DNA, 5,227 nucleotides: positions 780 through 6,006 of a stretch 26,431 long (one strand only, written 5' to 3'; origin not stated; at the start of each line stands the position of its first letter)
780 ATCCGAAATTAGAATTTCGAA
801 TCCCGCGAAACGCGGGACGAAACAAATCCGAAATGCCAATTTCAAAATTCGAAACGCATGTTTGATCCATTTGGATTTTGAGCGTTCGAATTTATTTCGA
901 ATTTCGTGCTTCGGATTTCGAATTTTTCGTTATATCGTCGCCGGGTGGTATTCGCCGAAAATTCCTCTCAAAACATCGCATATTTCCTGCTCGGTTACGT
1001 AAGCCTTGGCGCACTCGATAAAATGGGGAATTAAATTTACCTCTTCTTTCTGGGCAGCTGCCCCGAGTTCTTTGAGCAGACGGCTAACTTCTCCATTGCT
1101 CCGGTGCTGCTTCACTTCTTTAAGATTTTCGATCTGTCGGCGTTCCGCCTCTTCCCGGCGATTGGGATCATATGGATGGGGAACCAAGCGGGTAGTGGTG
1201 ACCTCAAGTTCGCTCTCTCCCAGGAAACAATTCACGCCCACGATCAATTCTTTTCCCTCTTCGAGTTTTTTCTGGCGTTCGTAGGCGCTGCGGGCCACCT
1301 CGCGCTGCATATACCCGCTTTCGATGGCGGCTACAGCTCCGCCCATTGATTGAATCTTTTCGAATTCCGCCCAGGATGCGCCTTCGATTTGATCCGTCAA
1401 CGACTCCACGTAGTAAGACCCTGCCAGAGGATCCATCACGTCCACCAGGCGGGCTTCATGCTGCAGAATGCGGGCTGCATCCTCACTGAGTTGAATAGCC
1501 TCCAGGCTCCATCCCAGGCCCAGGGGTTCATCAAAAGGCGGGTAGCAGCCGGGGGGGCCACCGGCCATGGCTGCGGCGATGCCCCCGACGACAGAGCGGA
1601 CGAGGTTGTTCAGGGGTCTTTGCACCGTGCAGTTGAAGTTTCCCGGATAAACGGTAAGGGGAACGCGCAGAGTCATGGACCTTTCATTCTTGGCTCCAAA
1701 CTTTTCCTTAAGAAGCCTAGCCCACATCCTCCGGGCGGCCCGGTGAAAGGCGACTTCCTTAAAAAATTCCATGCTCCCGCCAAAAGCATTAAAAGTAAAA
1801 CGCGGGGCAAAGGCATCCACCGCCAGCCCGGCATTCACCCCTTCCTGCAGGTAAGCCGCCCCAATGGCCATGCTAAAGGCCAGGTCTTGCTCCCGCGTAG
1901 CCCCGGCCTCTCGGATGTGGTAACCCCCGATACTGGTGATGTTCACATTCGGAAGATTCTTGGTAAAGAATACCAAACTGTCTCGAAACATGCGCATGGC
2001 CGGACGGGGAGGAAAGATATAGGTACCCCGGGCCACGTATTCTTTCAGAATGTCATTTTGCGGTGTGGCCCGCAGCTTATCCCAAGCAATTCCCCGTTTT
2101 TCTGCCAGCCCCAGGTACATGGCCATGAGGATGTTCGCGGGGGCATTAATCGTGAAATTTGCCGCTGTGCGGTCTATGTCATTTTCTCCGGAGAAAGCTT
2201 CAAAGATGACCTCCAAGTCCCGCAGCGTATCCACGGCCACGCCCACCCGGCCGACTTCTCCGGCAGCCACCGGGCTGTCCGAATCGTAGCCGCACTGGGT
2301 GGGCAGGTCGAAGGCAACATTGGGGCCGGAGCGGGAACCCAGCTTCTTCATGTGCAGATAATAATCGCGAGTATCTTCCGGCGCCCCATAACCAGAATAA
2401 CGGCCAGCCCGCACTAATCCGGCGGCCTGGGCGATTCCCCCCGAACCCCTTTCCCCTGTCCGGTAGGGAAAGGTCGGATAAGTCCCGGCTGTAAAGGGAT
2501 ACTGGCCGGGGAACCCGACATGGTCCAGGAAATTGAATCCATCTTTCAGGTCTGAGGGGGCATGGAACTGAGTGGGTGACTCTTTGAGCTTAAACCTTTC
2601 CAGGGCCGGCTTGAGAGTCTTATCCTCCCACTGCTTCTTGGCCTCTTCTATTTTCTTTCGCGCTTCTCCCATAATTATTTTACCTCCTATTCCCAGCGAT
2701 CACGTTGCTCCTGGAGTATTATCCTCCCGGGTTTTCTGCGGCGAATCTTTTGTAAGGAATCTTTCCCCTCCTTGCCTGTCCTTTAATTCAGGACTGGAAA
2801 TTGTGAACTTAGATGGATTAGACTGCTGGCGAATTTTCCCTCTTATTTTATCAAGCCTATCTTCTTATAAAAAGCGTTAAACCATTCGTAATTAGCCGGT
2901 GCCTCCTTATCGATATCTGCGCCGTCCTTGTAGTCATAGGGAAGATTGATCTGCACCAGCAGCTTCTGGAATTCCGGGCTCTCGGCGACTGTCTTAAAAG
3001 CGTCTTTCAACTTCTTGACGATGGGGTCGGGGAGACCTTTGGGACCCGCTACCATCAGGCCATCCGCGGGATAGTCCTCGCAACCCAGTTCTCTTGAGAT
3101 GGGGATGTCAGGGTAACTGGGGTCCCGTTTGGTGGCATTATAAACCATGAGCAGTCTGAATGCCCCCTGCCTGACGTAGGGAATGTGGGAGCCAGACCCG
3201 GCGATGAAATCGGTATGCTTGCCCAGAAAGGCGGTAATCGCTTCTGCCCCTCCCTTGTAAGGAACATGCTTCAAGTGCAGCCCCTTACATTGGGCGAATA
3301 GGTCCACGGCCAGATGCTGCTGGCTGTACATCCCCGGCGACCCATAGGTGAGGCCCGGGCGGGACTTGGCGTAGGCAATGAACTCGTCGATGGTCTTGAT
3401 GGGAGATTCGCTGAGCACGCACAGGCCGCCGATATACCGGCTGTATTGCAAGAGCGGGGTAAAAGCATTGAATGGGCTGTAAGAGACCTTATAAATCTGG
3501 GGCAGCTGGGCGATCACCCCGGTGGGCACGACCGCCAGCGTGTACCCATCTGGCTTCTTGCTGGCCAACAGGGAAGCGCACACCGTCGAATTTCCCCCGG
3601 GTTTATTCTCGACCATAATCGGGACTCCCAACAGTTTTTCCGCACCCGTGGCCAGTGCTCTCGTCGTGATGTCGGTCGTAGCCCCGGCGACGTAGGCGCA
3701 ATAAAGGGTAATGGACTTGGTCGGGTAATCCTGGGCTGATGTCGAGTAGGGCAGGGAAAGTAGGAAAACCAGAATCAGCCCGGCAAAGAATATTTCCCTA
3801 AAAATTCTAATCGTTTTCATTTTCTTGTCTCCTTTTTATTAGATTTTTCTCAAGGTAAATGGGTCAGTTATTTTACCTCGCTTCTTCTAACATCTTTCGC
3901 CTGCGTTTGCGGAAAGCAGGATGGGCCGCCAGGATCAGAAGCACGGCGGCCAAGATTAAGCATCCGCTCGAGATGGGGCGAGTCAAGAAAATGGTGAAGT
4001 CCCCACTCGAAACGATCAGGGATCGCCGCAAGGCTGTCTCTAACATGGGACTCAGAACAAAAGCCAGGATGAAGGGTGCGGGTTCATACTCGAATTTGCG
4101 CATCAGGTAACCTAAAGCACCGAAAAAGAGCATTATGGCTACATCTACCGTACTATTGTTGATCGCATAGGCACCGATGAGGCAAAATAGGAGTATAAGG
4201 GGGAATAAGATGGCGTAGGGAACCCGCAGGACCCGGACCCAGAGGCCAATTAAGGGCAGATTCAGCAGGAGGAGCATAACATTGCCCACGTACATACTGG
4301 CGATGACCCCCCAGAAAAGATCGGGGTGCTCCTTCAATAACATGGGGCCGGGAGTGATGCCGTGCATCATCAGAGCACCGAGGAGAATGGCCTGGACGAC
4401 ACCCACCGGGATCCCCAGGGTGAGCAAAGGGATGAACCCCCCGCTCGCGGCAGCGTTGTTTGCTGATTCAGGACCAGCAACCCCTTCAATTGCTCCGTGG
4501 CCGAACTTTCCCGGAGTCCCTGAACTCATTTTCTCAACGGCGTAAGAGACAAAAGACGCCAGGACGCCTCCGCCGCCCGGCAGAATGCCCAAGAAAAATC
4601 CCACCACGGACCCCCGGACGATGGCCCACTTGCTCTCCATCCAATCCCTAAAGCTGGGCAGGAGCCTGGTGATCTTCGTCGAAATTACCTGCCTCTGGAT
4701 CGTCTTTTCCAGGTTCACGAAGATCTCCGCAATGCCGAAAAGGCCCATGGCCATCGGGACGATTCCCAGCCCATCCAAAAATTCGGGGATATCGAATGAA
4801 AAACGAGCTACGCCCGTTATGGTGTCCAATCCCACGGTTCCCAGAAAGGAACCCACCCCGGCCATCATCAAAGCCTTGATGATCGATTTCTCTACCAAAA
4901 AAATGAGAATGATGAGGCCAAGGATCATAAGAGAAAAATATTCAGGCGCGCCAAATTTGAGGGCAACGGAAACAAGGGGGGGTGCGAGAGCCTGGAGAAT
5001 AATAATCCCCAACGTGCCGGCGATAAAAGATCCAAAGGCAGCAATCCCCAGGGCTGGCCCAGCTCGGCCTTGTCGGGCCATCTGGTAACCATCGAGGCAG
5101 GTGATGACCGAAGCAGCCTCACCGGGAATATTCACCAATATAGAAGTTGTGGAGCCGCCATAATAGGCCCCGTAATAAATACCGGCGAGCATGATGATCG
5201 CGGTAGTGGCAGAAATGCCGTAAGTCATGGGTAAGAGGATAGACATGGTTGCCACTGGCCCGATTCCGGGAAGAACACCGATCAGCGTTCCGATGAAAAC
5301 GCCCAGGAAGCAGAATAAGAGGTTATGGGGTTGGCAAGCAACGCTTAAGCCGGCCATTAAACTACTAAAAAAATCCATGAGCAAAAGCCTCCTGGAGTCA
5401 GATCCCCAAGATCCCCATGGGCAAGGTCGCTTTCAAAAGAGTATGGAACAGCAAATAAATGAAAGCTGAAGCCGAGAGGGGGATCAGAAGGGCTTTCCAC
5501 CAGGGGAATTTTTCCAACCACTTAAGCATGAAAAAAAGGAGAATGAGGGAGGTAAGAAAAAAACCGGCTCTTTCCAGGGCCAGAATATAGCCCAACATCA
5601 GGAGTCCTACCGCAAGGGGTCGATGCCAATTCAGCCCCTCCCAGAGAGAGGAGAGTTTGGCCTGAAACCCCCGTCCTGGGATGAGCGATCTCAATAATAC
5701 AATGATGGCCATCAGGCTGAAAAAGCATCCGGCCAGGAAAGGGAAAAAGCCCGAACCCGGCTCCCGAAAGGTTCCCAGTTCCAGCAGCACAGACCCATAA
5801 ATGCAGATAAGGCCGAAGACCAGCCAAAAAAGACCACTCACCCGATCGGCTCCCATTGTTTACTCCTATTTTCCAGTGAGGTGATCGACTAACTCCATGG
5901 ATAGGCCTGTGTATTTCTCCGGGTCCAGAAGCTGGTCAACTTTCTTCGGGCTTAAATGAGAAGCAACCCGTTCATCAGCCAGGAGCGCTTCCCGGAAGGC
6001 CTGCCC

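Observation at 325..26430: Candidate undescribed pathway: divergent twin-mutase locus for substituted succinates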

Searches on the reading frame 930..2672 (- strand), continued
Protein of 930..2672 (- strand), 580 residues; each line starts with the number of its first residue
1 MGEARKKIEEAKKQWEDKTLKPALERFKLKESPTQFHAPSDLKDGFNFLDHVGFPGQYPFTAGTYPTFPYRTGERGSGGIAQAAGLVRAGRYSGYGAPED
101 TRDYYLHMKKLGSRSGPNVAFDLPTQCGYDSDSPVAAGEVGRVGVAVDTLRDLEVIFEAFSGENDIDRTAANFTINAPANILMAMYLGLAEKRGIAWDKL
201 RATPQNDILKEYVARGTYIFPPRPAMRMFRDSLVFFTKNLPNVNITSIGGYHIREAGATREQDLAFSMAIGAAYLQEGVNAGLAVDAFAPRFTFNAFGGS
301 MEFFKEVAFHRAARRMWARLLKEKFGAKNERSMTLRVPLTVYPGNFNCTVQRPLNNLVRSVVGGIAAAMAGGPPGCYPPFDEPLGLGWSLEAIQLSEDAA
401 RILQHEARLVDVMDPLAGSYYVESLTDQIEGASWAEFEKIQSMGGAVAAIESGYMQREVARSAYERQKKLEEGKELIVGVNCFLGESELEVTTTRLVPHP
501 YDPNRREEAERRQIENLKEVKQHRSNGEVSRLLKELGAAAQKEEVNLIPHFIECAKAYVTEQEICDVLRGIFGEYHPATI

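Call 59: search_protein_families(library=ncbifam, proteins=[L124:2430-3896:+, L124:3893-4354:+, L124:4444-5802:+, L124:5888-6292:+, L124:12434-13765:+], max_evalue=1e-8)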
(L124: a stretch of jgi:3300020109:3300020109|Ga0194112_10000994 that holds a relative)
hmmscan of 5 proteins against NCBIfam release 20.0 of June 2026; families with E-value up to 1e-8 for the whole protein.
L124:2430-3896:+ (488 aa): 26 families (the best 25 are shown)
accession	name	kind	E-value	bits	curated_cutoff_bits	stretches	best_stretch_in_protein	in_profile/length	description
NF009478.0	PRK12844.1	equivalog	4.5e-61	206.8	789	2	160-484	222-551/559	3-ketosteroid-delta-1-dehydrogenase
TIGR01813.1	flavo_cyto_c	subfamily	2.9e-60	204.3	285.45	1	14-479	1-444/444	flavocytochrome c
NF004789.0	PRK06134.1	subfamily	1.4e-58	198.9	747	2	159-485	228-571/581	FAD-dependent oxidoreductase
NF009473.0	PRK12835.1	subfamily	3.4e-58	197.5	837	2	159-484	224-569/585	FAD-binding protein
NF005882.1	PRK07843.1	equivalog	9.1e-57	192.7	788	2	158-479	212-545/547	3-oxosteroid 1-dehydrogenase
NF009477.0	PRK12843.1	equivalog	1.1e-51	175.9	758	2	158-483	231-570/578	FAD-dependent oxidoreductase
NF005510.0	PRK07121.1-3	subfamily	1.7e-50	172.2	481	1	7-485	17-490/492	FAD-binding protein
NF005511.0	PRK07121.1-4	equivalog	2.7e-48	164.8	466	2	186-484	255-542/553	FAD-binding protein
NF009479.0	PRK12845.1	equivalog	3.6e-47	161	793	1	158-483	229-565/566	3-ketosteroid-delta-1-dehydrogenase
NF009474.0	PRK12837.1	equivalog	4e-46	157.9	675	1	153-482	179-509/513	FAD-binding protein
NF005509.0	PRK07121.1-2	subfamily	1.7e-44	152.3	630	2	155-486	210-526/527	FAD-binding protein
NF009476.0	PRK12839.1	equivalog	3e-43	147.8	940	1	159-485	225-568/572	FAD-dependent oxidoreductase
NF006130.0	PRK08274.1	equivalog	9e-43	146.7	369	1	11-483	4-460/467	FAD-dependent tricarballylate dehydrogenase TcuA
NF005064.0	PRK06481.1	equivalog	1.3e-42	146.1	542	2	157-483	199-501/506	flavocytochrome c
NF053717.1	VnlPnlRedVprA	equivalog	3.4e-42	144.9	600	1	12-455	6-447/481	vinyl phenol reductase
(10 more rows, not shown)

L124:3893-4354:+ (153 aa): 0 families

L124:4444-5802:+ (452 aa): 3 families
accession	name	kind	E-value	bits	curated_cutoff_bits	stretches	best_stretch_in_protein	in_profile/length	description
NF042438.1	PrpD_hiGCgrampos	equivalog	4.6e-16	58.5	950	1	65-445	80-478/499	2-methylcitrate dehydratase PrpD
NF006943.0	PRK09425.1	equivalog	2.8e-14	52.7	575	1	20-436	30-462/480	bifunctional 2-methylcitrate dehydratase/aconitate hydratase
TIGR02330.1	prpD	equivalog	3e-12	46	458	1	21-432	19-446/468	2-methylcitrate dehydratase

L124:5888-6292:+ (134 aa): 3 families
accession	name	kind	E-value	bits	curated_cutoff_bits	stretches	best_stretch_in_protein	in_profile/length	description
TIGR03081.1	metmalonyl_epim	equivalog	4e-42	143.8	114.95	1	4-129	1-129/129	methylmalonyl-CoA epimerase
NF050075.1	SMU1112c_YaeR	equivalog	1.1e-11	45.1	140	1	3-99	2-98/125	SMU1112c/YaeR family gloxylase I-like metalloprotein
TIGR00068.2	glyox_I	equivalog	2.6e-10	40.4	120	1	5-131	2-141/143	lactoylglutathione lyase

L124:12434-13765:+ (443 aa): 3 families
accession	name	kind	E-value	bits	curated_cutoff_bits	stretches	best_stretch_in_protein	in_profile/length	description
NF006943.0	PRK09425.1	equivalog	2e-15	56.5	575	1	3-365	15-388/480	bifunctional 2-methylcitrate dehydratase/aconitate hydratase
TIGR02330.1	prpD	equivalog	2.1e-13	49.9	458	1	4-366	4-377/468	2-methylcitrate dehydratase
NF042438.1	PrpD_hiGCgrampos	equivalog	5.7e-13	48.3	950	1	62-365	79-393/499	2-methylcitrate dehydratase PrpD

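Call 72: find_related_loci(query=window:930-2672:-, collection=genome_contigs, flank=10000)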
Query window:930-2672:- (580 aa) in genome_contigs; peptide patterns used: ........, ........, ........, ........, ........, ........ (x = any residue, [..] = any of these).
600 stretches matched a pattern (row limit reached: there are more); 599 encode a relative of the query (tblastn E <= 1e-3); the best 80 are kept; 80 distinct loci.
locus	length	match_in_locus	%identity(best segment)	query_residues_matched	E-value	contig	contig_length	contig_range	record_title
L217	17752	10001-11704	53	6-576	0e+0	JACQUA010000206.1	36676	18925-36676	MAG: Chloroflexi bacterium isolate NC_groundwater_1425_Ag_S-0.65um_59_63 S_p65_S5_coassembly_k141_2442242, whole genome 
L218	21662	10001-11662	43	3-580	4e-145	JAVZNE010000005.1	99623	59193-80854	MAG: Candidatus Bathyarchaeia archaeon isolate DRTY-6_201912_bins_43 DRTY-6_201912_bins_43_scaffold_5, whole genome shot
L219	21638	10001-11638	42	6-575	8e-144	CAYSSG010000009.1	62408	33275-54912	MAG TPA_asm: uncultured Atribacterota bacterium isolate SRP192927_co6_450 genome assembly, contig: NODE_552_length_62408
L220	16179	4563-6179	44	12-574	1e-140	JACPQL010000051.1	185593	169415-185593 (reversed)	MAG: Chloroflexi bacterium isolate NC_groundwater_652_Ag_B-0.1um_64_166 B_1_S1_Biohub_coassembly_k141_5533755, whole gen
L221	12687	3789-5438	43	5-579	1e-139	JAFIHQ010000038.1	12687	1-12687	MAG: Treponema sp. isolate HJP_bin34 k141_29814, whole genome shotgun sequence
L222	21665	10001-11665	42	2-580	9e-140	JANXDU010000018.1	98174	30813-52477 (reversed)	MAG: Candidatus Bathyarchaeota archaeon isolate SKYB16 k141_183913, whole genome shotgun sequence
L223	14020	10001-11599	41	6-580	3e-138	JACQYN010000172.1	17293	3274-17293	MAG: Deltaproteobacteria bacterium isolate NC_groundwater_1542_Pr4_S-0.65um_58_23 SR1-18-Sp65_coassembly_scaffold_316749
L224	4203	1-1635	41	13-577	2e-139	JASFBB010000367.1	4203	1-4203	MAG: Anaerolineae bacterium isolate PO_14 k141_475456, whole genome shotgun sequence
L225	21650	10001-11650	40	1-575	2e-135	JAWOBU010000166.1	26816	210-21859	MAG: bacterium isolate BLK3-3.bin.239 k191_1975390, whole genome shotgun sequence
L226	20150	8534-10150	41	13-576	2e-135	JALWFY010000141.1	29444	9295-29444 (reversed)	MAG: Desulfohalobiaceae bacterium isolate T11_metabat2_scaf2bin.110 T11_NODE_430_length_29444_cov_12.724017, whole genom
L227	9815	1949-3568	42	6-575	7e-135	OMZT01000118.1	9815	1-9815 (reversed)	uncultured Veillonellaceae bacterium isolate RUG114 genome assembly, contig: k87_25429949, whole genome shotgun sequence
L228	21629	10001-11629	43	15-580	1e-134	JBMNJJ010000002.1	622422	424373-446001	MAG: Peptococcia bacterium isolate SBF912LR0HQ0032 contig_24178, whole genome shotgun sequence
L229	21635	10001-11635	42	7-578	1e-133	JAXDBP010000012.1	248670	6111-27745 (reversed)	MAG: Bellilinea sp. isolate POMEDNA-B21 Raw2_k127_1799753, whole genome shotgun sequence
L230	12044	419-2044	42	12-577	2e-133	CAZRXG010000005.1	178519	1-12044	MAG TPA_asm: uncultured Anaerolineae bacterium isolate binchicken_co178_148 genome assembly, contig: NODE_144_length_178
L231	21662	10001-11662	40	3-580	2e-133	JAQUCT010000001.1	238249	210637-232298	MAG: Bacillota bacterium isolate STCSWMC_137 NODE_46_length_238249_cov_10.946746_ST_CSWMC, whole genome shotgun sequence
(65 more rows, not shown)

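Call 89: search_protein_families(library=pfam, proteins=[L124:3893-4354:+], max_evalue=0.0001)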
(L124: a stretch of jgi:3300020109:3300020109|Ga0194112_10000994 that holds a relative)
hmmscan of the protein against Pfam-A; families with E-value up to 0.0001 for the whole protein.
L124:3893-4354:+ (153 aa): 1 family
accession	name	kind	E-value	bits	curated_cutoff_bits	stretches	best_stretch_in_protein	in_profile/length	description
PF10604.15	Polyketide_cyc2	-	4.1e-05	24.3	27.4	1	12-142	5-130/142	Polyketide cyclase / dehydrase and lipid transport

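Call 101: search_protein_families(library=pfam, proteins=[L217:21-1163:+, L217:1300-2481:-, L217:2694-4061:-, L217:8334-9737:+, L217:15433-16623:+, L217:16648-17538:+], max_evalue=0.0001)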
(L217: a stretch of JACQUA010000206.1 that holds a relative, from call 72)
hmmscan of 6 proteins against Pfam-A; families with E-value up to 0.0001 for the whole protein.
L217:21-1163:+ (380 aa): 3 families
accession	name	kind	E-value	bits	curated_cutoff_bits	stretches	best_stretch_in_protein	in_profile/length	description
PF07883.17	Cupin_2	-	1.1e-18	67.1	27.2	2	108-173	2-68/70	Cupin domain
PF12973.13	Cupin_7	-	3.5e-06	27.2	27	1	72-173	4-99/105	ChrR Cupin-like domain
PF02311.25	AraC_binding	-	7.8e-05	22.9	21.1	0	107-171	6-71/135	AraC-like ligand binding domain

L217:1300-2481:- (393 aa): 1 family
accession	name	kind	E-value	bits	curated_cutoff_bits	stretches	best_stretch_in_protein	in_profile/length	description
PF03401.19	TctC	-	2.3e-11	44.2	27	1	228-357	138-248/274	Tripartite tricarboxylate transporter family receptor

L217:2694-4061:- (455 aa): 1 family
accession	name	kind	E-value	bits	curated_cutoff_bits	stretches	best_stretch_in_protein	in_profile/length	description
PF09587.15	PGA_cap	-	2e-52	178.7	27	1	11-335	1-253/255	Bacterial capsule synthesis protein PGA_cap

L217:8334-9737:+ (467 aa): 4 families
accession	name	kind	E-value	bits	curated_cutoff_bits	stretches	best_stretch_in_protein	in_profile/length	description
PF13416.11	SBP_bac_8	-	2.3e-12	47.7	27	1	158-425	3-267/279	Bacterial extracellular solute-binding protein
PF13343.11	SBP_bac_6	-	2.8e-08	34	24.6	1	241-424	52-225/245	Bacterial extracellular solute-binding protein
PF13531.11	SBP_bac_11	-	1.2e-06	29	25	1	157-416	16-226/227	Bacterial extracellular solute-binding protein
PF01547.30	SBP_bac_1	-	3.1e-05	24.6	26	1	155-407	12-306/307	Bacterial extracellular solute-binding protein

L217:15433-16623:+ (396 aa): 1 family
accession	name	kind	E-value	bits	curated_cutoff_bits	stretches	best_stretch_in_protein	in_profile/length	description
PF03401.19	TctC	-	4.9e-07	30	27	0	95-184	2-88/274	Tripartite tricarboxylate transporter family receptor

L217:16648-17538:+ (296 aa): 2 families
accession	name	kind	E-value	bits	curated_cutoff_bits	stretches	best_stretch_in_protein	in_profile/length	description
PF00378.25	ECH_1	-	1e-51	176.1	27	1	46-295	2-250/251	Enoyl-CoA hydratase/isomerase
PF16113.10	ECH_2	-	3.9e-24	86.2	27.2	1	51-286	2-239/335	Enoyl-CoA hydratase/isomerase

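Call 107: search_protein_representatives(protein=window:930-2672:-)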
Query: 580 residues. Proteins with E-value up to 0.001 (for the whole library): 16111; up to 1e-10: 8895; up to 1e-30: 1335. The best 150 are listed.
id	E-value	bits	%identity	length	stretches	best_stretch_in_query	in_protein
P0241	2.5e-250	848.2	65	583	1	3-577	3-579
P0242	2.2e-150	518.2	50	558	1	5-579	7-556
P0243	4.4e-147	507.3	48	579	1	13-574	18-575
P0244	2.7e-130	451.9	90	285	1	54-271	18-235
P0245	4.2e-114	398.4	42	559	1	3-576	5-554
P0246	2.0e-109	383.0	64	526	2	44-280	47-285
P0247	2.2e-109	382.8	41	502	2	114-447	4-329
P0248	4.0e-107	375.4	43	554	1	14-576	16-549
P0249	6.3e-107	374.7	41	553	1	32-576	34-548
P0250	1.3e-105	370.5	42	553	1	10-578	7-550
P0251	6.9e-105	368.0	40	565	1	4-577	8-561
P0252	2.5e-101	356.3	41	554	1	36-576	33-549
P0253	3.5e-100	352.5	41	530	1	55-577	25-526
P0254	3.7e-100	352.4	37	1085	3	52-578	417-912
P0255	4.1e-100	352.3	41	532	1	36-576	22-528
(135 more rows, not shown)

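Call 109: find_encoding_contigs(protein=P0242, flank=10000, max_places=3)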
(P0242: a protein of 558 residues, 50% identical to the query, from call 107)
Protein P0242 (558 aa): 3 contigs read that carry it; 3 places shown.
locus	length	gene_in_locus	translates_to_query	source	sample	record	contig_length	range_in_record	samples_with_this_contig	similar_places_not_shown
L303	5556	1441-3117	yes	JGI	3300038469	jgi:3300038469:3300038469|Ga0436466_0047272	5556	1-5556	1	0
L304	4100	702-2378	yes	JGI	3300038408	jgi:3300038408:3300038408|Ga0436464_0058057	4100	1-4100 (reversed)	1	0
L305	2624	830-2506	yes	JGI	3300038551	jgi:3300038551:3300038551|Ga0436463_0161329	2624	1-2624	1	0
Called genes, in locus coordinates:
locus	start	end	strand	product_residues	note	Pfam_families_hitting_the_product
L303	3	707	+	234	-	?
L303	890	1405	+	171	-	PF00694:Aconitase_C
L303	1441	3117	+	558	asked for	PF01642:MM_CoA_mutase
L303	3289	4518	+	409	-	PF02515:CoA_transf_3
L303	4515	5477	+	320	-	PF03401:TctC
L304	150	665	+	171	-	PF00694:Aconitase_C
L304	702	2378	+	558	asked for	PF01642:MM_CoA_mutase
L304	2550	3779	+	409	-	PF02515:CoA_transf_3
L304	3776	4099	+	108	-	?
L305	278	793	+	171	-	PF00694:Aconitase_C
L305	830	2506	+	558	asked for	PF01642:MM_CoA_mutase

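Call 110: find_encoding_contigs(protein=P0243, flank=10000, max_places=3)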
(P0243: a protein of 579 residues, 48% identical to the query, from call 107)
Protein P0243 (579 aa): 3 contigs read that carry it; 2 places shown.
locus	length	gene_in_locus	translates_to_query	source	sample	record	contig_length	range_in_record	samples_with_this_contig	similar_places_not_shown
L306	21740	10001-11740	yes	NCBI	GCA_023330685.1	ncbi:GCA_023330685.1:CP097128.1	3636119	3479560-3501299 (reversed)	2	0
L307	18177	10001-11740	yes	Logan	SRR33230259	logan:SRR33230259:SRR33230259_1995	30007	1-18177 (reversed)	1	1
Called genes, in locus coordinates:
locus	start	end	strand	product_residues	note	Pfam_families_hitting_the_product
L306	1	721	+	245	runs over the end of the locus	PF00106:adh_short, PF01370:Epimerase (weak), PF08659:KR, PF13561:adh_short_C2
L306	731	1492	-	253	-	PF00106:adh_short, PF01370:Epimerase (weak), PF08659:KR, PF13561:adh_short_C2, PF23441:SDR (weak)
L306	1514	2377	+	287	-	PF25213:HVO_A0261_N (faint), PF09339:HTH_IclR, PF12802:MarR_2 (weak), PF01614:IclR_C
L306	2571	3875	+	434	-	PF13701:DDE_Tnp_1_4, PF01609:DDE_Tnp_1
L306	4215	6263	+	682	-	PF05378:Hydant_A_N, PF01968:Hydantoinase_A, PF19278:Hydant_A_C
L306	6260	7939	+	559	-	PF02538:Hydantoinase_B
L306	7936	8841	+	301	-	PF01073:3Beta_HSD, PF01370:Epimerase, PF04321:RmlD_sub_bind, PF08659:KR (faint), PF13460:NAD_binding_10, PF16363:GDP_Man_Dehyd, PF02719:Polysacc_synt_2, PF07993:NAD_binding_4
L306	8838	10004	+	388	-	PF02771:Acyl-CoA_dh_N, PF02770:Acyl-CoA_dh_M, PF00441:Acyl-CoA_dh_1, PF08028:Acyl-CoA_dh_2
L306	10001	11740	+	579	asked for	PF01642:MM_CoA_mutase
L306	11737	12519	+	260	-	PF00378:ECH_1, PF16113:ECH_2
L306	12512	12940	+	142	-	PF02310:B12-binding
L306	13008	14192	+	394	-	PF02515:CoA_transf_3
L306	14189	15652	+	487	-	PF00171:Aldedh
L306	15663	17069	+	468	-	PF03972:MmgE_PrpD_N, PF19305:MmgE_PrpD_C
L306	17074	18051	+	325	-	PF03308:MeaB, PF02492:cobW (faint), PF03029:ATP_bind_1 (faint)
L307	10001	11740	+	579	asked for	PF01642:MM_CoA_mutase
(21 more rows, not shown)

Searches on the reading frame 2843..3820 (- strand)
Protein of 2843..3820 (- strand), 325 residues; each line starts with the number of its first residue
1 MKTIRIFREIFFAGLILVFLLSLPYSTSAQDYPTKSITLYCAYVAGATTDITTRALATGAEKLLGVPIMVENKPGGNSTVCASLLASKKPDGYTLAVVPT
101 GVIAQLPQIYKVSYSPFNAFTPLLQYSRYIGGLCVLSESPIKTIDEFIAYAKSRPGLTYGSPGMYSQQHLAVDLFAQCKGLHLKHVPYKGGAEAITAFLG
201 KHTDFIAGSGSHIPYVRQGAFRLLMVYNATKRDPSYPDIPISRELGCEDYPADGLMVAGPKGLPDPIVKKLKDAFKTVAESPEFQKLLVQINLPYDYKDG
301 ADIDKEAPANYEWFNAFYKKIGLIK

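Call 3: search_protein_families(library=pfam, proteins=[window:2843-3820:-])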
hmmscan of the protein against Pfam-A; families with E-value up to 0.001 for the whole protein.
window:2843-3820:- (325 aa): 1 family
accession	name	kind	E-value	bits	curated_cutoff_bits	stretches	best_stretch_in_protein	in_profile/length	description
PF03401.19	TctC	-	5e-56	190.7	27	1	54-305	3-256/274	Tripartite tricarboxylate transporter family receptor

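Call 53: search_protein_families(library=ncbifam, proteins=[window:2843-3820:-], max_evalue=1e-10)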
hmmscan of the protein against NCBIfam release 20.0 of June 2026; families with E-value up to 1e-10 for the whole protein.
window:2843-3820:- (325 aa): 0 families

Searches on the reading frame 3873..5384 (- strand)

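Call 3: search_protein_families(library=pfam, proteins=[window:3873-5384:-])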
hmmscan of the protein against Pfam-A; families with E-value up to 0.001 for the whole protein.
window:3873-5384:- (503 aa): 1 family
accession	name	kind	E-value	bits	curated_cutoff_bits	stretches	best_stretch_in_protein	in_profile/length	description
PF01970.21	TctA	-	7.6e-164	545.8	28.9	1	22-440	1-423/423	Tripartite tricarboxylate transporter TctA family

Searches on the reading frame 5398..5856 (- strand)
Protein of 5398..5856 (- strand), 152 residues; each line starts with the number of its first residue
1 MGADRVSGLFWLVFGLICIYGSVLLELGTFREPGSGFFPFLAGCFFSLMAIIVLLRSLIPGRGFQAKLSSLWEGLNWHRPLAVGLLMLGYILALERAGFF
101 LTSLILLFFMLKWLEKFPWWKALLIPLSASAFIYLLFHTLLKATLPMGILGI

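Call 3: search_protein_families(library=pfam, proteins=[window:5398-5856:-])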
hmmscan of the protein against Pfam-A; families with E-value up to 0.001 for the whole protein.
window:5398-5856:- (152 aa): 1 family
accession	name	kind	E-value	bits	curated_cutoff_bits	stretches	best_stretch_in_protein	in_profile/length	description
PF07331.16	TctB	-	6e-17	62.5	29.1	1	6-146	2-137/137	Tripartite tricarboxylate transporter TctB family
